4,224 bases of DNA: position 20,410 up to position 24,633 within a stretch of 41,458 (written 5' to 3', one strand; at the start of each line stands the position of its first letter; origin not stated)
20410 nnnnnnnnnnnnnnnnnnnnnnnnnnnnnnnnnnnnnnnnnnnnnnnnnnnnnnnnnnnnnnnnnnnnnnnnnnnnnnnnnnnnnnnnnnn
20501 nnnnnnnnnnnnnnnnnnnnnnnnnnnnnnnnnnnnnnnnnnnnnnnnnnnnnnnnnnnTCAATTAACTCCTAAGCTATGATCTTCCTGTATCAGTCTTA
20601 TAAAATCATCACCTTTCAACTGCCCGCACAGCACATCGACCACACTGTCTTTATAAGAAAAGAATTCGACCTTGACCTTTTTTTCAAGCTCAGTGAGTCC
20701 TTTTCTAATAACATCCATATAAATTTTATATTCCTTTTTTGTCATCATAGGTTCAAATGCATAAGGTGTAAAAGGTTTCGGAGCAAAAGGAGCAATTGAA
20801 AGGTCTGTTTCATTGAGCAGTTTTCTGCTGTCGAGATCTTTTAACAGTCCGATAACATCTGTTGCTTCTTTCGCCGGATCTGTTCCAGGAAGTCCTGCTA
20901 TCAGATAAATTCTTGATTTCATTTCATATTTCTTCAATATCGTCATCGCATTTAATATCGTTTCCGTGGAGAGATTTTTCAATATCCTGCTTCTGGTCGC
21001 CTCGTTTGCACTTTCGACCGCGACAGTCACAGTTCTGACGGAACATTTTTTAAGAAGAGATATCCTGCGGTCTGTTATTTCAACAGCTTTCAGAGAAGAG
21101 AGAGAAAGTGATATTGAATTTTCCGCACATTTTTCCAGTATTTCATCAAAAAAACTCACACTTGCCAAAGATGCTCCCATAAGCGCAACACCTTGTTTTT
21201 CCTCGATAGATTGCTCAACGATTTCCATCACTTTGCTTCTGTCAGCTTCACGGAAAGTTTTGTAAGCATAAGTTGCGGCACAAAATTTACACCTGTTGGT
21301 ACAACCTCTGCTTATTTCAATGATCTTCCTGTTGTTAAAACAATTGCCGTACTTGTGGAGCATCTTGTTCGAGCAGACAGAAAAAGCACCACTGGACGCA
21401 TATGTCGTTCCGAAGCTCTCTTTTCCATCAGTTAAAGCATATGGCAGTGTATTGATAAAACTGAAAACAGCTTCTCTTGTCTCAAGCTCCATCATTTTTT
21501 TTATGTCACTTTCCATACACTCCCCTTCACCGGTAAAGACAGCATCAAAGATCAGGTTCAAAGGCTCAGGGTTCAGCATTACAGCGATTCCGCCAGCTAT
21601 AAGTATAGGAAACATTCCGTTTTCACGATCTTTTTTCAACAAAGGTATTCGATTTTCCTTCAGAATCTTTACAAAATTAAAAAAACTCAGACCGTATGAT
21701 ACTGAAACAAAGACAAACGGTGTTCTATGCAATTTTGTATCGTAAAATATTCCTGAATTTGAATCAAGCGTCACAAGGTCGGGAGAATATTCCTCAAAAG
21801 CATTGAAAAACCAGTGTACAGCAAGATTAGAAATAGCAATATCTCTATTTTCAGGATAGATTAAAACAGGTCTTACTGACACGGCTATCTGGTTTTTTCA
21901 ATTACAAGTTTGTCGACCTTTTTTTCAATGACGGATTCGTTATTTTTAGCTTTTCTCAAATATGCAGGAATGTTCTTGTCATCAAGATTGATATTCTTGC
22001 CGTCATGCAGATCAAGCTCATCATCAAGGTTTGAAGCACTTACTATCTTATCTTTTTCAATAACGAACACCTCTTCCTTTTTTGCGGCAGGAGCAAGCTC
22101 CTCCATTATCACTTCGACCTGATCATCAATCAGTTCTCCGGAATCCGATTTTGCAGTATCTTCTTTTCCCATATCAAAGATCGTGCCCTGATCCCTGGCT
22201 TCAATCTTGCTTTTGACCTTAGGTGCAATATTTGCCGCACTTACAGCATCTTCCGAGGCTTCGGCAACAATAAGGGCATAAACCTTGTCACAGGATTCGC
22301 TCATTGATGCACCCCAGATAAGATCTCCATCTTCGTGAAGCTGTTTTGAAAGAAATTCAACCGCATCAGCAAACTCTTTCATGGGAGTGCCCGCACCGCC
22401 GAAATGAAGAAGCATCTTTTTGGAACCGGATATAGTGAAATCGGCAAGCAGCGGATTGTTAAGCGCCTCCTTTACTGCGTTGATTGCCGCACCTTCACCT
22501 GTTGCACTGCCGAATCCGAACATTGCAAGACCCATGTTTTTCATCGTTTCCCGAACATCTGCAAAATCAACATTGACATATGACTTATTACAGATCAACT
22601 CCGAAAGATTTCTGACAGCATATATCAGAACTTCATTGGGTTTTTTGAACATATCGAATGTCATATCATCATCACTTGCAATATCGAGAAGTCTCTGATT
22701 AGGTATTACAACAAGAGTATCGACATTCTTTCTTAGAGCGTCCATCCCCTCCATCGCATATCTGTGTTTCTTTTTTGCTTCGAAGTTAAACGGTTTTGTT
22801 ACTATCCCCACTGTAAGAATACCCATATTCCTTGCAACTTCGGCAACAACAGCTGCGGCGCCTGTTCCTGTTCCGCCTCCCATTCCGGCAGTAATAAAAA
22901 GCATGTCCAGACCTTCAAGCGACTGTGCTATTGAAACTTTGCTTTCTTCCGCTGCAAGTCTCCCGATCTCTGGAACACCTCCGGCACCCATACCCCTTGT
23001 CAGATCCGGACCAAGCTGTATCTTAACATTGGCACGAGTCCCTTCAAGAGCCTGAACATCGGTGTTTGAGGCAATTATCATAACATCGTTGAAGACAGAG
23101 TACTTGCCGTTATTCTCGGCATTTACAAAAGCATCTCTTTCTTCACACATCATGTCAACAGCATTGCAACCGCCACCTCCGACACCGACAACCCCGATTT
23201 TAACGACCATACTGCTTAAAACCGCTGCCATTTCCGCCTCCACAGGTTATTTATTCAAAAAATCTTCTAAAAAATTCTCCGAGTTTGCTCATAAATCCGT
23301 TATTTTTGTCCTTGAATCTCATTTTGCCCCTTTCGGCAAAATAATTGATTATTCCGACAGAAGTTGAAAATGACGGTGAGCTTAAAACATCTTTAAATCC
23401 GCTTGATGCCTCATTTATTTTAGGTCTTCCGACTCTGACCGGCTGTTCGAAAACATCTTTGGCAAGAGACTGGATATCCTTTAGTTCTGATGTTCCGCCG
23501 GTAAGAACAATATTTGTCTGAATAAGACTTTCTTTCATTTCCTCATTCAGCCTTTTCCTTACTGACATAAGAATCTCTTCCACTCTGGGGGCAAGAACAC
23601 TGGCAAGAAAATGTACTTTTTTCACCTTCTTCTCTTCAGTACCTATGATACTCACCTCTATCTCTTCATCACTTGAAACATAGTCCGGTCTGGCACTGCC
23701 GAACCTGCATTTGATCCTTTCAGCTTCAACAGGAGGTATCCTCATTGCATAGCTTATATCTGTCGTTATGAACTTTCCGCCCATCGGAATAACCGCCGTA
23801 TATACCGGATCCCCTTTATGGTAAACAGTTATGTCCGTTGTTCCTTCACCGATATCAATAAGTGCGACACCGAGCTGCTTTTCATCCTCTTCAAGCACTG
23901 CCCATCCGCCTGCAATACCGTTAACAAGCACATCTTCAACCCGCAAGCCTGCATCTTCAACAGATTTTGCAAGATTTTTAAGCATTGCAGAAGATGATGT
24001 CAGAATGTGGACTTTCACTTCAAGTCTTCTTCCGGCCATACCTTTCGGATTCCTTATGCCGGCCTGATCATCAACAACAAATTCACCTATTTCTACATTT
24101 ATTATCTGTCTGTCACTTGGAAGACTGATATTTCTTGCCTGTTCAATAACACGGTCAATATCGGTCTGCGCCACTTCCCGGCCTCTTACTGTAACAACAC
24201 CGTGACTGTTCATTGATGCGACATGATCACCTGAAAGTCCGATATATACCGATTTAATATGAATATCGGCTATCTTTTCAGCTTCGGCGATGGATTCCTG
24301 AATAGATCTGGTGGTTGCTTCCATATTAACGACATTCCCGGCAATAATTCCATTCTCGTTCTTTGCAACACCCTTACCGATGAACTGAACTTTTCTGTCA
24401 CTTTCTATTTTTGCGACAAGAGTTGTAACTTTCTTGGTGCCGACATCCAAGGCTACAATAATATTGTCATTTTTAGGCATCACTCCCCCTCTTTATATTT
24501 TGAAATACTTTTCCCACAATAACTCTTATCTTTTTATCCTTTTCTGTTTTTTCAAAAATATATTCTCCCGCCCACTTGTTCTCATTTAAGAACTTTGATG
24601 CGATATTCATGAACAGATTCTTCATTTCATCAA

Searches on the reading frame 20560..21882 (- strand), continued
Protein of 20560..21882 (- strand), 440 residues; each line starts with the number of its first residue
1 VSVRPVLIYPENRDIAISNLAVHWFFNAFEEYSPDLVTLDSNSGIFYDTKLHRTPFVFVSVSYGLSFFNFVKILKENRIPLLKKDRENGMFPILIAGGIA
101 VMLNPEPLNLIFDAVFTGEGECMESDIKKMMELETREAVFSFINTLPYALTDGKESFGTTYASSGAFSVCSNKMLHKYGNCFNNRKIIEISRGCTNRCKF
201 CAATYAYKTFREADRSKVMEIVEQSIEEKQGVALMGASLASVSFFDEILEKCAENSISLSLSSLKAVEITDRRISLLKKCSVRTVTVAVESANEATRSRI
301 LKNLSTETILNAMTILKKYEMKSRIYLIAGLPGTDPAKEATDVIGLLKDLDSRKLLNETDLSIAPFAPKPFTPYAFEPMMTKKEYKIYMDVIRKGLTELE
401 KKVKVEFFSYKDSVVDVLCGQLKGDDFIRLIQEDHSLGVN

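Call 67: search_protein_representatives(protein=window:20560-21882:-)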
Query: 440 residues. Proteins with E-value up to 0.001 (for the whole library): 3916; up to 1e-10: 2094; up to 1e-30: 135. The best 150 are listed.
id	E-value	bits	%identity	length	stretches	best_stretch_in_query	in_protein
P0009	1.1e-152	525.2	54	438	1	1-434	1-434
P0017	1.5e-97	343.6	52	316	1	123-434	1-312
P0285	1.2e-95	337.4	43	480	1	6-421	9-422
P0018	1.5e-95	337.0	41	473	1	6-418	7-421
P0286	5.4e-84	299.0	39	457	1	7-426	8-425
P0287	2.0e-83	297.1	38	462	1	5-423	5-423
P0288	7.0e-81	288.7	37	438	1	35-429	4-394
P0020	4.7e-73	262.9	42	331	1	1-328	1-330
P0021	1.2e-69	251.7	41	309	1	2-303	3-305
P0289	2.9e-60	220.8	37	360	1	103-432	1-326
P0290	1.6e-56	208.5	40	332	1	164-421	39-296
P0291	2.3e-55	204.7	36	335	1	136-423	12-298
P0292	1.6e-42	162.4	32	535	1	4-386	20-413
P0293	1.8e-39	152.3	31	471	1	6-386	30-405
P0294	1.8e-39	152.3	27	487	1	6-415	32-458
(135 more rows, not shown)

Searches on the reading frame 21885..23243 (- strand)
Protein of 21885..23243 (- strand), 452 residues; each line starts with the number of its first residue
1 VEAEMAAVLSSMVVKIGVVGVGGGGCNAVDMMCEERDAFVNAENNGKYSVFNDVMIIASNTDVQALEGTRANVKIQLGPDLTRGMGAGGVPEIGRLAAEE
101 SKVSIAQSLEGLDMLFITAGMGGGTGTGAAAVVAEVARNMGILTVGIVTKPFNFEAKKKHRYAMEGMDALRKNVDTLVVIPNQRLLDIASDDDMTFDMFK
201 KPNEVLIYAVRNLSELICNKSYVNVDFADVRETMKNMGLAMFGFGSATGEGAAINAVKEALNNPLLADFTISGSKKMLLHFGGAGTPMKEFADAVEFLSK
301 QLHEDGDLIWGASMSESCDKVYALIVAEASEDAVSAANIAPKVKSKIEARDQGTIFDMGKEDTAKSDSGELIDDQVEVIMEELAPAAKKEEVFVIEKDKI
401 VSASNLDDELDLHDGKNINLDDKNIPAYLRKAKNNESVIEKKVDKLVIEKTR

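Call 3: search_protein_families(library=pfam, proteins=[window:21885-23243:-])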
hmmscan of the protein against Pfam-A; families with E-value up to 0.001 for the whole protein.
window:21885-23243:- (452 aa): 2 families
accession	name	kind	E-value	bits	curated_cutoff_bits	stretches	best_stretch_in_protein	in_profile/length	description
PF00091.31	Tubulin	-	4e-47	161.4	33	1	15-189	1-189/190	Tubulin/FtsZ family, GTPase domain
PF12327.13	FtsZ_C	-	1.5e-14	54.4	27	1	238-321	1-84/95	FtsZ family, C-terminal domain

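Call 4: search_protein_families(library=ncbifam, proteins=[window:21885-23243:-], max_evalue=0.01)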
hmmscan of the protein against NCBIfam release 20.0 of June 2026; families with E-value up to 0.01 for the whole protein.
window:21885-23243:- (452 aa): 1 family
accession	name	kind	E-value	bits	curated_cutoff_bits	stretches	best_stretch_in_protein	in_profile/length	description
TIGR00065.1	ftsZ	equivalog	1.6e-100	336.9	295.2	1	11-330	15-324/353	cell division protein FtsZ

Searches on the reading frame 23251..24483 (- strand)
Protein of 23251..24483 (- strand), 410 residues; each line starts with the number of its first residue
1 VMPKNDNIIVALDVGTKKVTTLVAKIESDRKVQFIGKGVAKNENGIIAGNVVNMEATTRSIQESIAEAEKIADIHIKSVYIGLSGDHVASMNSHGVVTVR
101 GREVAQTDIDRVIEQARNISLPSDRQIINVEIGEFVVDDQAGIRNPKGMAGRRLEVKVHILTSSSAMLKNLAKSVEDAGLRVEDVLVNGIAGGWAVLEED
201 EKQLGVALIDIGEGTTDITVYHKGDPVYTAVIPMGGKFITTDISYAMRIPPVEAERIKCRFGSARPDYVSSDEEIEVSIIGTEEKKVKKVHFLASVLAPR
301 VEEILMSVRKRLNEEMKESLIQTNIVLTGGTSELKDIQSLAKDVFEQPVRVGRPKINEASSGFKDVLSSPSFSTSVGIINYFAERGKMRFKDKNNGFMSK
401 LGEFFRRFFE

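Call 44: find_homologous_proteins(query=window:23251-24483:-, max_evalue=1e-30)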
Query window:23251-24483:- (410 aa): 4045 proteins with E <= 1e-30 among 8000 candidates; the best 120 are listed.
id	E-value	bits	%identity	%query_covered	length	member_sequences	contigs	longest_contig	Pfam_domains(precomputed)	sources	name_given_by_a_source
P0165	2.6e-245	832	92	100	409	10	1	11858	PF25216.1,PF02491.26,PF06723.20,PF14450.13,PF11104.15,PF06277.18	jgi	-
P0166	8.0e-243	823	91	100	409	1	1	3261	PF02491.26,PF06723.20,PF14450.13,PF11104.15,PF06277.18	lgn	-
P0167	2.2e-242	822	91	100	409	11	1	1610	PF25216.1,PF02491.26,PF06723.20,PF14450.13,PF11104.15,PF06277.18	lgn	-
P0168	5.4e-234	794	89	100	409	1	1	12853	PF02491.26,PF06723.20,PF14450.13,PF11104.15,PF06277.18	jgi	-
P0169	6.3e-234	794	88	100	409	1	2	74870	PF02491.26,PF06723.20,PF14450.13,PF11104.15,PF06277.18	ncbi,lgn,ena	-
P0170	1.9e-232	789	88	100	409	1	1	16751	PF02491.26,PF06723.20,PF14450.13,PF11104.15,PF06277.18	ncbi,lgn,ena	-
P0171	2.9e-232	789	87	100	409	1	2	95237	PF02491.26,PF06723.20,PF14450.13,PF11104.15,PF06277.18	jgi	jgi:cell division protein FtsA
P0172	8.5e-226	767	86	100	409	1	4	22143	PF25216.1,PF02491.26,PF06723.20,PF14450.13,PF11104.15,PF06277.18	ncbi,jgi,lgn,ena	-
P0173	1.6e-225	766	86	100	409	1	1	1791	PF02491.26,PF06723.20,PF14450.13,PF11104.15,PF06277.18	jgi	jgi:cell division protein FtsA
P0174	3.4e-225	765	85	100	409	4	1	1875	PF25216.1,PF02491.26,PF06723.20,PF14450.13,PF11104.15,PF06277.18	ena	-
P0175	8.9e-225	764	85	100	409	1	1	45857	PF25216.1,PF02491.26,PF06723.20,PF14450.13,PF11104.15,PF06277.18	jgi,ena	-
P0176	1.2e-224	764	86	100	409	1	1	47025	PF25216.1,PF02491.26,PF06723.20,PF14450.13,PF11104.15,PF06277.18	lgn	-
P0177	8.7e-223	757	84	100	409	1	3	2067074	PF02491.26,PF06723.20,PF14450.13,PF11104.15,PF06277.18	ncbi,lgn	ncbi:MAG: cell division protein FtsA [bacterium]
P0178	1.8e-217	740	82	100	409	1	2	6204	PF25216.1,PF02491.26,PF06723.20,PF14450.13,PF11104.15,PF06277.18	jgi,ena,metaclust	metaclust:\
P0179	1.6e-172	592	66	100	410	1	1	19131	PF02491.26,PF06723.20,PF14450.13,PF11104.15,PF06277.18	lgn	-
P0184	1.4e-166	573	64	99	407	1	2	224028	PF25216.1,PF02491.26,PF06723.20,PF14450.13,PF11104.15,PF06277.18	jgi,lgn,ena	-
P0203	6.1e-155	534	60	100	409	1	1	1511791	PF02491.26,PF06723.20,PF14450.13,PF11104.15,PF06277.18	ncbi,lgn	-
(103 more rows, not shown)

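Call 45: find_encoding_contigs(protein=P0184, flank=9000, max_places=1)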
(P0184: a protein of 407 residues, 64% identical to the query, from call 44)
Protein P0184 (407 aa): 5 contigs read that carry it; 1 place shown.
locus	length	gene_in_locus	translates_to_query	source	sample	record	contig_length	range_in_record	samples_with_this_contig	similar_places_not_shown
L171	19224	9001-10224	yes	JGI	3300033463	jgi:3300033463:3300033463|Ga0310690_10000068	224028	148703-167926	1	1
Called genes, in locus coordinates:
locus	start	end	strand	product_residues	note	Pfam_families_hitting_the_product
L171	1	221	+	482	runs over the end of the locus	PF01225:Mur_ligase, PF08245:Mur_ligase_M, PF02875:Mur_ligase_C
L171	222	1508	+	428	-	PF01225:Mur_ligase, PF08245:Mur_ligase_M, PF02875:Mur_ligase_C (weak)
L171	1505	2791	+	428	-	PF21799:MurD-like_N, PF08245:Mur_ligase_M, PF02875:Mur_ligase_C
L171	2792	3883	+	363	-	PF01098:FTSW_RODA_SPOVE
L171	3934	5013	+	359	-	PF04101:Glyco_tran_28_C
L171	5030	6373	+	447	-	PF01225:Mur_ligase, PF08245:Mur_ligase_M, PF02875:Mur_ligase_C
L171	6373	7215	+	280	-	PF02873:MurB_C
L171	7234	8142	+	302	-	PF01820:Dala_Dala_lig_N, PF02786:CPSase_L_D2, PF02222:ATP-grasp, PF07478:Dala_Dala_lig_C, PF13535:ATP-grasp_4 (weak)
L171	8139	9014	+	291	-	PF08478:POTRA_1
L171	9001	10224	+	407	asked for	PF02491:SHS2_FTSA, PF11104:PilM_2, PF25216:Volactin (weak), PF06723:MreB_Mbl, PF06277:EutA (weak), PF14450:FtsA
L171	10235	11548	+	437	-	PF00091:Tubulin, PF12327:FtsZ_C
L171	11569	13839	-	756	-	PF27464:PlsB_N (faint), PF01553:Acyltransferase, PF19277:GPAT_C (weak)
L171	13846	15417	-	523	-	PF01839:FG-GAP (faint), PF13517:FG-GAP_3 (weak)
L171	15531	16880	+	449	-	PF10923:BrxC_BrxD, PF13191:AAA_16 (weak)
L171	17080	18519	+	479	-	PF10543:ORF6N, PF09669:Phage_pRha (faint), PF10543:ORF6N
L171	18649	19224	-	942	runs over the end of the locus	PF20464:MmeI_N, PF20465:MmeI_hel, PF20473:MmeI_Mtase, PF07669:Eco57I, PF20466:MmeI_TRD, PF20467:MmeI_C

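Call 46: find_encoding_contigs(protein=P0203, flank=9000, max_places=1)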
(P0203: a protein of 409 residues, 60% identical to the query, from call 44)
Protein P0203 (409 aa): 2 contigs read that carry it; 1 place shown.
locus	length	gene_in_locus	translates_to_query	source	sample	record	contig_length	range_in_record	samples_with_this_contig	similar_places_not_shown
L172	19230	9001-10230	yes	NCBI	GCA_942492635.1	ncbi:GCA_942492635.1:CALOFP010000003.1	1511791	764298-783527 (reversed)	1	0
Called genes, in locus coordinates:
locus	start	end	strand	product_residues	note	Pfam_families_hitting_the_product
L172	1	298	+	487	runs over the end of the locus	PF01225:Mur_ligase (weak), PF08245:Mur_ligase_M, PF02875:Mur_ligase_C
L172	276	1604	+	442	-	PF01225:Mur_ligase (weak), PF08245:Mur_ligase_M, PF02875:Mur_ligase_C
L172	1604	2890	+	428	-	PF21799:MurD-like_N, PF08245:Mur_ligase_M, PF02875:Mur_ligase_C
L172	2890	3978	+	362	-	PF01098:FTSW_RODA_SPOVE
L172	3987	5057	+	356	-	PF03033:Glyco_transf_28, PF04101:Glyco_tran_28_C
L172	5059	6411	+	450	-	PF01225:Mur_ligase, PF08245:Mur_ligase_M (faint), PF02875:Mur_ligase_C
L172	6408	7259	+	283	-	PF01565:FAD_binding_4, PF02873:MurB_C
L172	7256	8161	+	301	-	PF01820:Dala_Dala_lig_N, PF02786:CPSase_L_D2, PF07478:Dala_Dala_lig_C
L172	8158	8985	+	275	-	PF08478:POTRA_1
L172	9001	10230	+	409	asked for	PF11104:PilM_2 (weak), PF02491:SHS2_FTSA, PF06723:MreB_Mbl, PF06277:EutA, PF14450:FtsA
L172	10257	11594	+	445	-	PF00091:Tubulin, PF12327:FtsZ_C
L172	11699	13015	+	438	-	PF19864:Radical_SAM_N2, PF04055:Radical_SAM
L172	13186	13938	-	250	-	-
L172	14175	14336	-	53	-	-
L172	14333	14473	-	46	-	-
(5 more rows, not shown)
